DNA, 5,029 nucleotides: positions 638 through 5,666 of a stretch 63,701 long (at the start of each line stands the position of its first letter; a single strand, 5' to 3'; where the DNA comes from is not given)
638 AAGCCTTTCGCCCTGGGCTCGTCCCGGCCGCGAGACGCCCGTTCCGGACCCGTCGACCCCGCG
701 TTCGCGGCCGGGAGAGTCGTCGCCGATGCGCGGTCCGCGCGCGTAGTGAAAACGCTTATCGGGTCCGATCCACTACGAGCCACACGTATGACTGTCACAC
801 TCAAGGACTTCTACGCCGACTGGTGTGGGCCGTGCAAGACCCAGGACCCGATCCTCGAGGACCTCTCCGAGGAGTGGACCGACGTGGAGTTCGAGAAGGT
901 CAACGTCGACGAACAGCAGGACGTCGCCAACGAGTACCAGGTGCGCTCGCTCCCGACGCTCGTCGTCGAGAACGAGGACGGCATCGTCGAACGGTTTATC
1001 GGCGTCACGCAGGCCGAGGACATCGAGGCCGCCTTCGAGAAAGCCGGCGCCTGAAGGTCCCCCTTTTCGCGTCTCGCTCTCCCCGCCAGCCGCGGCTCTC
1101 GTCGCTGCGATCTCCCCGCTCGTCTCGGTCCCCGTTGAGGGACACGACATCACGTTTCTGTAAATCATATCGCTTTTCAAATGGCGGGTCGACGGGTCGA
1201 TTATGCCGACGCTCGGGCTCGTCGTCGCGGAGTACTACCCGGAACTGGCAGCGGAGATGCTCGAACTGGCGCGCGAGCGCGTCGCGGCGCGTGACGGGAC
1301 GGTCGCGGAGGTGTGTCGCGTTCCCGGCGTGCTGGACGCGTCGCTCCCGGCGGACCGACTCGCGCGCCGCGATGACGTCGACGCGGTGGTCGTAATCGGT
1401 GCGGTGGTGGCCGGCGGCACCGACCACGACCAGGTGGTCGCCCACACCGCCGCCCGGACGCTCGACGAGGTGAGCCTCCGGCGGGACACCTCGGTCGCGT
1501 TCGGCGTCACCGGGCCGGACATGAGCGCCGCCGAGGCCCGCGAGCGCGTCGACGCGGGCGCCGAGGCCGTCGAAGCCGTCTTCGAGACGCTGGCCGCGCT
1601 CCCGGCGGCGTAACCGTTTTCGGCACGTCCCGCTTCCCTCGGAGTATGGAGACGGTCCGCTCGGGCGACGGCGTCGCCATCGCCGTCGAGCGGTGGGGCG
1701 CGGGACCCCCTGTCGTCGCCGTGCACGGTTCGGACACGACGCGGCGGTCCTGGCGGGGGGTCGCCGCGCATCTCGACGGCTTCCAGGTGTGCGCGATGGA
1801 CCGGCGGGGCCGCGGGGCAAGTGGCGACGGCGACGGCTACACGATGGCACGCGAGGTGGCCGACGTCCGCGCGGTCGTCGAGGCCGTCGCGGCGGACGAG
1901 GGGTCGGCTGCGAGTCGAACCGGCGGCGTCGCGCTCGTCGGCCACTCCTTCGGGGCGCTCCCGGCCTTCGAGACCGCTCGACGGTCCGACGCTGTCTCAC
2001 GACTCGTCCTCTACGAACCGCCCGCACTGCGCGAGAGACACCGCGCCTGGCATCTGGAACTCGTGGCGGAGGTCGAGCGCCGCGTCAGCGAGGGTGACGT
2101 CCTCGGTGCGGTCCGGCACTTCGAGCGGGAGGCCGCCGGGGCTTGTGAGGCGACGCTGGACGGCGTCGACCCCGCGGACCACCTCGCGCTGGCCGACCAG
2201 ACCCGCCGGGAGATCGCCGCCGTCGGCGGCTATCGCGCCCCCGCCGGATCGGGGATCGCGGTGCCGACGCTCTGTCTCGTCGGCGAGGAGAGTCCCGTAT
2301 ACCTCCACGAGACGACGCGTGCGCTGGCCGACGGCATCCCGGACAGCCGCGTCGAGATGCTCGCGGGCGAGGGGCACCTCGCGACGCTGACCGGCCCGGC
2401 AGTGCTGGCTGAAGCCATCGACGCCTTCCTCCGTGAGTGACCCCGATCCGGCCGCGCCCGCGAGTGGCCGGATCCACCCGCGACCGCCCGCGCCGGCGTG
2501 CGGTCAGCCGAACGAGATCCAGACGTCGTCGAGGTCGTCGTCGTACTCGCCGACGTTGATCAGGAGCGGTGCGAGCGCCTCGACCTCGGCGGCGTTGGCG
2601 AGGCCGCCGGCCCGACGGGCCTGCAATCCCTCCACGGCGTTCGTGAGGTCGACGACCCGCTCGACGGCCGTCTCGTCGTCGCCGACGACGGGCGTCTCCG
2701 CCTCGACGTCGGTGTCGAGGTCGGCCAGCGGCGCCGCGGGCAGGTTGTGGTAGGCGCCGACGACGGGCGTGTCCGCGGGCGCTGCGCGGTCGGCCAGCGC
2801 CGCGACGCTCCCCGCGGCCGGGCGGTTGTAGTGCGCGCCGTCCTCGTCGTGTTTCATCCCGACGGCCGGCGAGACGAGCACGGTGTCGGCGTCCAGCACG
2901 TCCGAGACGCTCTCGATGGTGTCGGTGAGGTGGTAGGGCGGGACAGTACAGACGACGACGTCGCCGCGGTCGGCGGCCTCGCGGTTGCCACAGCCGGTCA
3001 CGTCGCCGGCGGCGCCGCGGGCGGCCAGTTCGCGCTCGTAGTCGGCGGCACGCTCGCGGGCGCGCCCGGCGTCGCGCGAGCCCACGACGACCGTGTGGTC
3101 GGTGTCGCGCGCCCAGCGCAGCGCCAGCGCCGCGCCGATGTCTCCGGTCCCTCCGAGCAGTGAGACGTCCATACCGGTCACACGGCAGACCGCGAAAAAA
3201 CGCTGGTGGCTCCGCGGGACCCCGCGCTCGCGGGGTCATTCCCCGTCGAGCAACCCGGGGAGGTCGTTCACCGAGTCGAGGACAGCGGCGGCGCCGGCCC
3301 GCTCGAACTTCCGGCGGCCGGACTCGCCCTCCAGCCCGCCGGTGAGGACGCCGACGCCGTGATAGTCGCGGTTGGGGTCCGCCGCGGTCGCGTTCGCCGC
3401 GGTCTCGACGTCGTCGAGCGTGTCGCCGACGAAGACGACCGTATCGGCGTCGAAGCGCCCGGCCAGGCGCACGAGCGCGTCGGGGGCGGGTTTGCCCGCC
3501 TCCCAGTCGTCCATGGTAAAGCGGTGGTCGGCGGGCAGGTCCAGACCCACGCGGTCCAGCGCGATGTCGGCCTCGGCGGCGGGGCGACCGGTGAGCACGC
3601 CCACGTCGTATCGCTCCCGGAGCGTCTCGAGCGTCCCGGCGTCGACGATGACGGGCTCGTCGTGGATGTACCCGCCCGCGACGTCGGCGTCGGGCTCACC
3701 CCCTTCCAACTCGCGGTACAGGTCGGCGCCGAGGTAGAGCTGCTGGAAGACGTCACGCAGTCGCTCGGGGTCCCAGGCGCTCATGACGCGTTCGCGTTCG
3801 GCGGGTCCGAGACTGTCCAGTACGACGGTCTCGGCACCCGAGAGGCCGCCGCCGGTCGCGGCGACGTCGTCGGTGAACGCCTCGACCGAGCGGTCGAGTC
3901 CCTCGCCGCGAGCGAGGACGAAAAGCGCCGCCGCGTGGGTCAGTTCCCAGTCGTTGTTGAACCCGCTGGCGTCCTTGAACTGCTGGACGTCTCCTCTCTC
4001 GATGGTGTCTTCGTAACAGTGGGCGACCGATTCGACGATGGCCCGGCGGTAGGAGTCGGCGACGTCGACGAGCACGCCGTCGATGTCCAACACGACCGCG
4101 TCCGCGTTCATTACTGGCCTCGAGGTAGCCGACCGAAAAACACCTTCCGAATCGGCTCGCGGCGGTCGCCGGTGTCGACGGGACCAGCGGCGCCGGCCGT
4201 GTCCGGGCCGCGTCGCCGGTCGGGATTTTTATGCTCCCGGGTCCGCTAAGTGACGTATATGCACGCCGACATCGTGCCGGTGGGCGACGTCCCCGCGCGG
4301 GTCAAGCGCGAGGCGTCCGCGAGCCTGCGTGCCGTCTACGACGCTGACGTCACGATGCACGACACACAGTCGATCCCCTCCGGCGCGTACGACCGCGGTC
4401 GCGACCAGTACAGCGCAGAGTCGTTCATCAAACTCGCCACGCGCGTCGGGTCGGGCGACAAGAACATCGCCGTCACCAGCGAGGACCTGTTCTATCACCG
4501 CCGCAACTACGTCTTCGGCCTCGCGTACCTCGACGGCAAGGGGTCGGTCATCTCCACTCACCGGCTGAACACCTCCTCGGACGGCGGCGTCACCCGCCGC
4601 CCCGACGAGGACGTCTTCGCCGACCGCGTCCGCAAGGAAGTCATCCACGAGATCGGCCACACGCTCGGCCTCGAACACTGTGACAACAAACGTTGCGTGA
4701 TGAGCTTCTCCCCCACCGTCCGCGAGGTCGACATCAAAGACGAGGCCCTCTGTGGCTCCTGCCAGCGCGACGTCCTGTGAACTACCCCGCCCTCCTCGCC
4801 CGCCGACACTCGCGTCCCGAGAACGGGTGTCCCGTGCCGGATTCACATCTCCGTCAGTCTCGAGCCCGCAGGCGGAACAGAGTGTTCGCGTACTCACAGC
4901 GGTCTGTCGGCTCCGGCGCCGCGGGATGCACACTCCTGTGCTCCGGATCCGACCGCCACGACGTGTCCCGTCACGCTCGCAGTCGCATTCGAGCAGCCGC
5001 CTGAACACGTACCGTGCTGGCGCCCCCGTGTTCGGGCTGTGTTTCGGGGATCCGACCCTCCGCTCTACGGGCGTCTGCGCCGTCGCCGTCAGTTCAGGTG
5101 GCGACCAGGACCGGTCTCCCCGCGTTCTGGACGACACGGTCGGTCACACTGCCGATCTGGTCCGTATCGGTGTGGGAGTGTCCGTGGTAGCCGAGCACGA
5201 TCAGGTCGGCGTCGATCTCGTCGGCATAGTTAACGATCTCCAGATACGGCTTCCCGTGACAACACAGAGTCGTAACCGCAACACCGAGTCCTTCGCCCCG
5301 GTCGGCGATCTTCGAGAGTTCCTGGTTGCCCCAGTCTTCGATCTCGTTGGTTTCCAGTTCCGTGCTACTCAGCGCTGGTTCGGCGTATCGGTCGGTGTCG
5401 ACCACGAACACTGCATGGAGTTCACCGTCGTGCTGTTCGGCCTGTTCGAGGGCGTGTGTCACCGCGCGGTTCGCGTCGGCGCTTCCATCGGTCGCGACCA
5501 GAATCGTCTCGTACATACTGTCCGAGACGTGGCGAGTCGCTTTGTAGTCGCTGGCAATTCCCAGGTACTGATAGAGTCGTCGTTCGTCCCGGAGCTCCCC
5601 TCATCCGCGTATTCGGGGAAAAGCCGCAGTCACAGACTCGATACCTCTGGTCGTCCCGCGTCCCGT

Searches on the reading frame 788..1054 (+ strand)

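Call 65: search_protein_families(library=pfam, proteins=[window:788-1054:+], max_evalue=0.01)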
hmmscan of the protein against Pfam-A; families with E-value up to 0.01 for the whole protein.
window:788-1054:+ (88 aa): 10 families
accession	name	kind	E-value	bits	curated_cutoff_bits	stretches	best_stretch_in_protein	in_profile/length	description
PF00085.26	Thioredoxin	-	4.5e-21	75.2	23.5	1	5-83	22-101/103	Thioredoxin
PF13098.12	Thioredoxin_2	-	1.5e-08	35.4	27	1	7-82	11-103/104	Thioredoxin-like domain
PF14595.12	Thioredoxin_9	-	3.5e-06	27.4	25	1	10-66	50-109/129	Thioredoxin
PF13905.12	Thioredoxin_8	-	8e-06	26.6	27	0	4-41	4-44/94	Thioredoxin-like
PF00578.27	AhpC-TSA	-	8.8e-05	22.9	26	1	8-77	32-104/124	AhpC/TSA family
PF05768.20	Glrx-like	-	0.0005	20.8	26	1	13-81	10-74/77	Glutaredoxin-like domain (DUF836)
PF13192.12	Thioredoxin_3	-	0.00093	19.6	24.8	1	13-63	10-58/76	Thioredoxin domain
PF08534.16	Redoxin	-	0.001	19.3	26.6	1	8-78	35-109/148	Redoxin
PF13728.12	TraF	-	0.0014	19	23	1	8-64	136-202/224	F plasmid transfer operon protein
PF00462.30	Glutaredoxin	-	0.0079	16.8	22.9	0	11-62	7-57/60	Glutaredoxin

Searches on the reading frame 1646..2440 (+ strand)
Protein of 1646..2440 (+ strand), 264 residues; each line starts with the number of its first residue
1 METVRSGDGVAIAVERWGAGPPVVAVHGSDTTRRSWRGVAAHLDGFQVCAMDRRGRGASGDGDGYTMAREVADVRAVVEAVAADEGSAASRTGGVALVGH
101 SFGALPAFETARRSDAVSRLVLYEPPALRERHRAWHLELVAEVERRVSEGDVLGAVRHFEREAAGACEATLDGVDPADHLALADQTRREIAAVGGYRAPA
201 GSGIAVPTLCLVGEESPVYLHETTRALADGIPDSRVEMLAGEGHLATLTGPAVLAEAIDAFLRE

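Call 42: search_protein_families(library=pfam, proteins=[window:1646-2440:+], max_evalue=0.001)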
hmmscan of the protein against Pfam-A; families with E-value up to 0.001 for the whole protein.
window:1646-2440:+ (264 aa): 4 families
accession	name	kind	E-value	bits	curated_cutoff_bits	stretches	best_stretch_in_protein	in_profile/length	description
PF12697.13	Abhydrolase_6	-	1.3e-16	62.4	26.3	1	23-257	1-217/217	Alpha/beta hydrolase family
PF00561.26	Abhydrolase_1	-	1.4e-13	51.5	25.8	1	21-251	1-245/245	alpha/beta hydrolase fold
PF12146.15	Hydrolase_4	-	7.2e-13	48.8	27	1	23-239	7-227/239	Serine aminopeptidase, S33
PF00975.26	Thioesterase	-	4.4e-05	24.2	26.4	1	22-113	2-86/226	Thioesterase domain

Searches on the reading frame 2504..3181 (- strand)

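Call 42: search_protein_families(library=pfam, proteins=[window:2504-3181:-], max_evalue=0.001)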
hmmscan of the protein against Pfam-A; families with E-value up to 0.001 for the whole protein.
window:2504-3181:- (225 aa): 1 family
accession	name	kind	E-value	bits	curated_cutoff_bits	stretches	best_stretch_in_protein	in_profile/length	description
PF03807.23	F420_oxidored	-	4.6e-15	56.4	21.6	1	8-108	4-94/94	NADP oxidoreductase coenzyme F420-dependent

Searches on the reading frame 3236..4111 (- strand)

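Call 42: search_protein_families(library=pfam, proteins=[window:3236-4111:-], max_evalue=0.001)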
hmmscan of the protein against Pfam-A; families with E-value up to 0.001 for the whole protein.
window:3236-4111:- (291 aa): 3 families
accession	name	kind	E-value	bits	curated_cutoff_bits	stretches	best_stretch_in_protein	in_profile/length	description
PF00702.32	Hydrolase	-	2.3e-15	57.9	26.4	1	4-241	2-190/191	haloacid dehalogenase-like hydrolase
PF13419.12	HAD_2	-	2.1e-09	38.2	23.8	1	160-242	87-172/178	Haloacid dehalogenase-like hydrolase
PF13242.12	Hydrolase_like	-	6.3e-06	26.4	22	1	205-284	2-75/75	HAD-hyrolase-like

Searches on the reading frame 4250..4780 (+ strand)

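Call 42: search_protein_families(library=pfam, proteins=[window:4250-4780:+], max_evalue=0.001)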
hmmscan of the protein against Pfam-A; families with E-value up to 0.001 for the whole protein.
window:4250-4780:+ (176 aa): 5 families
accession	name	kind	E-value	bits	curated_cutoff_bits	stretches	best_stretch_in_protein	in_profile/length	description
PF07998.17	Peptidase_M54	-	1.5e-22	81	24.4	1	69-174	94-191/194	Peptidase family M54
PF13583.11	Reprolysin_4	-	1.9e-06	28.1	22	1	23-150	45-158/203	Metallo-peptidase family M12B Reprolysin-like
PF00413.30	Peptidase_M10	-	3.8e-05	24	24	1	131-153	112-134/159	Matrixin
PF16313.11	DUF4953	-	0.00025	20.8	24.2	1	118-143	4-29/316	Met-zincin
PF13582.12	Reprolysin_3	-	0.0003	21.8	22.4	1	80-143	68-122/123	Metallo-peptidase family M12B Reprolysin-like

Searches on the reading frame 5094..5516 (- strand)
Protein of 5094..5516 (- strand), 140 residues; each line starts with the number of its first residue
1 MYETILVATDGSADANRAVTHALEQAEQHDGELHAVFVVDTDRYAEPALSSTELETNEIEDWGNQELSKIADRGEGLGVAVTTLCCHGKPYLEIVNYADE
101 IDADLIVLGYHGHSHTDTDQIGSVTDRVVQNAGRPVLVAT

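Call 65: search_protein_families(library=pfam, proteins=[window:5094-5516:-], max_evalue=0.01)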
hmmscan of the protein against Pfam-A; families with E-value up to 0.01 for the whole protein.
window:5094-5516:- (140 aa): 1 family
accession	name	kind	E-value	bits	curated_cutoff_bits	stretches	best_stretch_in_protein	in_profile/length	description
PF00582.32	Usp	-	1.2e-32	113.9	24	1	1-138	1-139/141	Universal stress protein family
